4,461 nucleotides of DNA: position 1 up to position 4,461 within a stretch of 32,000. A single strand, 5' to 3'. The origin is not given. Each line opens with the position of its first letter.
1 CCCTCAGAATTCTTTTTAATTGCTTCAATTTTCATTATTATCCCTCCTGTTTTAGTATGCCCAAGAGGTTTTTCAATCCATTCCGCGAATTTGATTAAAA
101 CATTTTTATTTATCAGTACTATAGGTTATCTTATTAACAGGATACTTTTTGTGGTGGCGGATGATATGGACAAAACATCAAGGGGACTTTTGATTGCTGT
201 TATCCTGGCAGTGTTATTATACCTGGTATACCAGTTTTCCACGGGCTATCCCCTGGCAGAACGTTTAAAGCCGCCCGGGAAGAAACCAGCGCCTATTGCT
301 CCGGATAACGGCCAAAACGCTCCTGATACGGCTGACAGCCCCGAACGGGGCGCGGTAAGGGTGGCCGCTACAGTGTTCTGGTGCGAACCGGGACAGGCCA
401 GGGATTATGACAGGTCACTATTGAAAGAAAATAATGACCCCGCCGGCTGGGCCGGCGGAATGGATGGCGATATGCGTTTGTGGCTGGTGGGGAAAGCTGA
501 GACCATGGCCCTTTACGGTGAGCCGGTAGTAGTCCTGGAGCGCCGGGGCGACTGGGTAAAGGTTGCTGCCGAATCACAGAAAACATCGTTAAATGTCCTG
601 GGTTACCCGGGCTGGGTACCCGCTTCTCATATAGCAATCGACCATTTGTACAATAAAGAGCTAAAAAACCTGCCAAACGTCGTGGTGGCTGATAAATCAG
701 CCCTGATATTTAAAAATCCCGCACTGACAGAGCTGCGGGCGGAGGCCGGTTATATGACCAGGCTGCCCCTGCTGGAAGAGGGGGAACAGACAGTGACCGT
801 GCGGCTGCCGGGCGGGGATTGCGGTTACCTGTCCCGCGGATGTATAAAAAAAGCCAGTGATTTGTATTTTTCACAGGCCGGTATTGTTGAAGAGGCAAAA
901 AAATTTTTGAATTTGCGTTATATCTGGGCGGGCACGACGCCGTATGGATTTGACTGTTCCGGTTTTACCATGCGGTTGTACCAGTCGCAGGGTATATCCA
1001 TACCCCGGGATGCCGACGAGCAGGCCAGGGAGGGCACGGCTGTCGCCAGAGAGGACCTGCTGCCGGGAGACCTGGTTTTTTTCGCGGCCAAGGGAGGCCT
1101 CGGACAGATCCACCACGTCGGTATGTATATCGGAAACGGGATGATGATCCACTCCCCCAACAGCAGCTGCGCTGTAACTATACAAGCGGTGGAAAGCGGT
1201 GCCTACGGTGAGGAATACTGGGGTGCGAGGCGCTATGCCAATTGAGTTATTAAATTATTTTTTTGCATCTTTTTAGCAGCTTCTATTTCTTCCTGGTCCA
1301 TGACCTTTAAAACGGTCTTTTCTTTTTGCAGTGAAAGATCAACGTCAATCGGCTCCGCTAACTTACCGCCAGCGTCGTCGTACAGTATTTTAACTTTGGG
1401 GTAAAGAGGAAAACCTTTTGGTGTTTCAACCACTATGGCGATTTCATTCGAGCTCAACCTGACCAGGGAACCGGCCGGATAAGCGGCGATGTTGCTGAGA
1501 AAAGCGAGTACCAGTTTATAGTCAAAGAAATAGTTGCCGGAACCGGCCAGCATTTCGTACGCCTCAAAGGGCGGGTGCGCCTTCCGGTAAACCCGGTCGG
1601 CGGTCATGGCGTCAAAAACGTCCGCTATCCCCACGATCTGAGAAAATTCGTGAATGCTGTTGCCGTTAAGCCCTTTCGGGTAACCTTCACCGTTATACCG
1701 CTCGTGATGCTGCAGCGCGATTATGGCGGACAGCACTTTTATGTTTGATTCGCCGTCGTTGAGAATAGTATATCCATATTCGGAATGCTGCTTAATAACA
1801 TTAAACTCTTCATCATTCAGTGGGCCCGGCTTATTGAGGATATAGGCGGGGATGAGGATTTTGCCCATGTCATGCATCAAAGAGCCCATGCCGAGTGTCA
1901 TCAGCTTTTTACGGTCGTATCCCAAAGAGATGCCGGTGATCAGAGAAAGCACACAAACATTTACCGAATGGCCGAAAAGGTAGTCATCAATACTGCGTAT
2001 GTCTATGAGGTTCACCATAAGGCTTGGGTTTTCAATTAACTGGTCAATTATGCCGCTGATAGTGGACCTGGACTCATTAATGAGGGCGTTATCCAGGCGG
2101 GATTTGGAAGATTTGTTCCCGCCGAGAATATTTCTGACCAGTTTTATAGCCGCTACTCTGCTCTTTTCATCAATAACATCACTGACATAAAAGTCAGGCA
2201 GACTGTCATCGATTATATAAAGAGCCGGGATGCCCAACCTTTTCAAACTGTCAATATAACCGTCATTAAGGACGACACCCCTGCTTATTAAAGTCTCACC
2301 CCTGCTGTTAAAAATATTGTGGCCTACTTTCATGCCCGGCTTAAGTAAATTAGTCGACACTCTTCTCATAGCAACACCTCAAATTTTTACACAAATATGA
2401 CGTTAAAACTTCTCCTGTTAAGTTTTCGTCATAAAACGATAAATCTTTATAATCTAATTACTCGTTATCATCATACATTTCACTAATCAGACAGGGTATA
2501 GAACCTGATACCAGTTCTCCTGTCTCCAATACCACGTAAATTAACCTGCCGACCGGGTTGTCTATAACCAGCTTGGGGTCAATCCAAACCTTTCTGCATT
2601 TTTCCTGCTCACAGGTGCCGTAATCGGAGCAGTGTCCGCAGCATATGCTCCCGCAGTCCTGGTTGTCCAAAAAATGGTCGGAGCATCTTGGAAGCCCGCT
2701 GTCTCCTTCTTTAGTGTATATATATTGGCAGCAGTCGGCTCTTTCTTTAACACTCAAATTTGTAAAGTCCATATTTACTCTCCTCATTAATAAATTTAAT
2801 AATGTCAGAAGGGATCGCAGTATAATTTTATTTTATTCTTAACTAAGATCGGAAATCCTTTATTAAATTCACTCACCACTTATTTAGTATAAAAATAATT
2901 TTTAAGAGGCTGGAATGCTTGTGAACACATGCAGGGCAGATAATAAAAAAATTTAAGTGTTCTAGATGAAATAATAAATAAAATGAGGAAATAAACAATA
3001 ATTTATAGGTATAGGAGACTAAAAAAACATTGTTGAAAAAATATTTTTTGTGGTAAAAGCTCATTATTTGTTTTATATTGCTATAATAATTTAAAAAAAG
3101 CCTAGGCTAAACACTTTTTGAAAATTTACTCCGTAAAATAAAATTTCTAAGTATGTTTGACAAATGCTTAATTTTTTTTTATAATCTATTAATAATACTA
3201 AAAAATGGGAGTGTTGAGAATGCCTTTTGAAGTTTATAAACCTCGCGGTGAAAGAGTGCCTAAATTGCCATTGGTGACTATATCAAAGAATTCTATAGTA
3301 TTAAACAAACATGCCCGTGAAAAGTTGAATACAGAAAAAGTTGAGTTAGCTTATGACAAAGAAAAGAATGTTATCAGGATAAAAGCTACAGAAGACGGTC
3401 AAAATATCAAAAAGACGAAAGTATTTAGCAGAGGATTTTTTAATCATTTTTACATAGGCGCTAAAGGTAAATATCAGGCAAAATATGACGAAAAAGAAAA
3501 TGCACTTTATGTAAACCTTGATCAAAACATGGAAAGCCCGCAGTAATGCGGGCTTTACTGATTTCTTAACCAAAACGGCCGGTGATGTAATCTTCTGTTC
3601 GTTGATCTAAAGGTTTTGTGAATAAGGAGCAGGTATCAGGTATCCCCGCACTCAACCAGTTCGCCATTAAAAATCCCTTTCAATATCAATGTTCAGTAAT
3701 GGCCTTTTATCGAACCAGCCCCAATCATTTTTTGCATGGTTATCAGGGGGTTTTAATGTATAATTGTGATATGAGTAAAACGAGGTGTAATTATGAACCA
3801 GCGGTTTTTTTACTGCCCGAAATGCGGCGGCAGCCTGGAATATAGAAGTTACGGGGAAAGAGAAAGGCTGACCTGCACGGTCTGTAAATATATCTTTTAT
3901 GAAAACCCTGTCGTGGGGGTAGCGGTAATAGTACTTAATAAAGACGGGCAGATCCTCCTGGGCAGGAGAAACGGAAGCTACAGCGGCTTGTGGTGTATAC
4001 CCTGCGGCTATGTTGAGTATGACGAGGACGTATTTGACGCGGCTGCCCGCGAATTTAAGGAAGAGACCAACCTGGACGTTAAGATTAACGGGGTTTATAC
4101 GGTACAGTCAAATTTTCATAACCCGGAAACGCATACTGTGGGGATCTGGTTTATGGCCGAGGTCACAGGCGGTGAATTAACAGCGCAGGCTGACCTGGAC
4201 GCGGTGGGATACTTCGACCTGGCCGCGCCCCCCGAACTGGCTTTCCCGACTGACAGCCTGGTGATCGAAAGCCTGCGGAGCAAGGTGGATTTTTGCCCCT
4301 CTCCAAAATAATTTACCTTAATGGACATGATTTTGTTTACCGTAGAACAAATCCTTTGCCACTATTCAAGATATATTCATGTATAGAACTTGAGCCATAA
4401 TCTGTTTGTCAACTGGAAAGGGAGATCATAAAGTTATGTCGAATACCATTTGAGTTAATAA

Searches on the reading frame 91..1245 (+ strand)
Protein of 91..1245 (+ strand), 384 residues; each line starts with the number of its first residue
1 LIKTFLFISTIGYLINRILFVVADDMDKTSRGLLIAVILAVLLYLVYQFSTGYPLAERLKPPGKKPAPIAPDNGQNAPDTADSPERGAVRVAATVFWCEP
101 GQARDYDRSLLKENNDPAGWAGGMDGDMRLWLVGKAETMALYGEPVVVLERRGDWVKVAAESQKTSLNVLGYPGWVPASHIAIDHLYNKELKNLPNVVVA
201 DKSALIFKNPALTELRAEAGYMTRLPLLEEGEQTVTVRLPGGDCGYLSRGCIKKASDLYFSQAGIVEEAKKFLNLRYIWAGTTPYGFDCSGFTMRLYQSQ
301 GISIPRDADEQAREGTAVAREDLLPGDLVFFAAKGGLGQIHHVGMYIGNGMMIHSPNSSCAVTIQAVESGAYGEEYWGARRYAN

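Call 55: search_protein_families(library=pfam, proteins=[window:91-1245:+], max_evalue=0.001)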
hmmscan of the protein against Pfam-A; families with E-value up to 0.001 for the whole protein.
window:91-1245:+ (384 aa): 4 families
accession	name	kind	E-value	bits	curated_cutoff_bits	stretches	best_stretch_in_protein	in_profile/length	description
PF00877.26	NLPC_P60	-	4.5e-28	97.7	23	1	276-381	3-105/105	NlpC/P60 family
PF23795.1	SH3_YKFC_2nd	-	7.6e-09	35.7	27.4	1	199-249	1-51/57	YKFC SH3b2 domain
PF18348.7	SH3_16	-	2.5e-07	30.8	25.8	1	137-181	12-49/49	Bacterial dipeptidyl-peptidase Sh3 domain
PF08239.17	SH3_3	-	9.8e-05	22.9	27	1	138-181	17-53/54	Bacterial SH3 domain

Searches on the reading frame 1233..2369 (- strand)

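Call 55: search_protein_families(library=pfam, proteins=[window:1233-2369:-], max_evalue=0.001)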
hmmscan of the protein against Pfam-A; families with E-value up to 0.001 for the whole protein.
window:1233-2369:- (378 aa): 2 families
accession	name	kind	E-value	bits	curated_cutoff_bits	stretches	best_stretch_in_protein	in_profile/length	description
PF13487.12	HD_5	-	1.9e-27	96.5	27.2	1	128-279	11-163/170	HD domain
PF01966.28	HD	-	2.2e-14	54.1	22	1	132-255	2-116/116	HD domain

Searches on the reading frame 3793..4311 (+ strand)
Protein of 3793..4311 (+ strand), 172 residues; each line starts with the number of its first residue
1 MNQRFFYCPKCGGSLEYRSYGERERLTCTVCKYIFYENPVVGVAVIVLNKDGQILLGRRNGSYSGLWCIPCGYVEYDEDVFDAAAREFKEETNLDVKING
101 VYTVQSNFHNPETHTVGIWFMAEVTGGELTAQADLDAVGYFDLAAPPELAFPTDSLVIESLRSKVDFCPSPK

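Call 55: search_protein_families(library=pfam, proteins=[window:3793-4311:+], max_evalue=0.001)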
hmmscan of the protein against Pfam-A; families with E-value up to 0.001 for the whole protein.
window:3793-4311:+ (172 aa): 4 families
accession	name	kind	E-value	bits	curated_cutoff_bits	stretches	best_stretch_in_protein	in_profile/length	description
PF00293.34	NUDIX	-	7.2e-21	75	21.1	1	40-146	3-118/134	NUDIX domain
PF14803.11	Zn_ribbon_Nudix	-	1.9e-08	34.5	25.6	1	7-37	2-34/34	Nudix N-terminal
PF14815.12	NUDIX_4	-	3.2e-06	27.4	35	1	44-153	2-105/113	NUDIX domain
PF12760.12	Zn_ribbon_IS1595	-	0.00076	19.8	25.4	0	6-33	19-45/46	Transposase zinc-ribbon domain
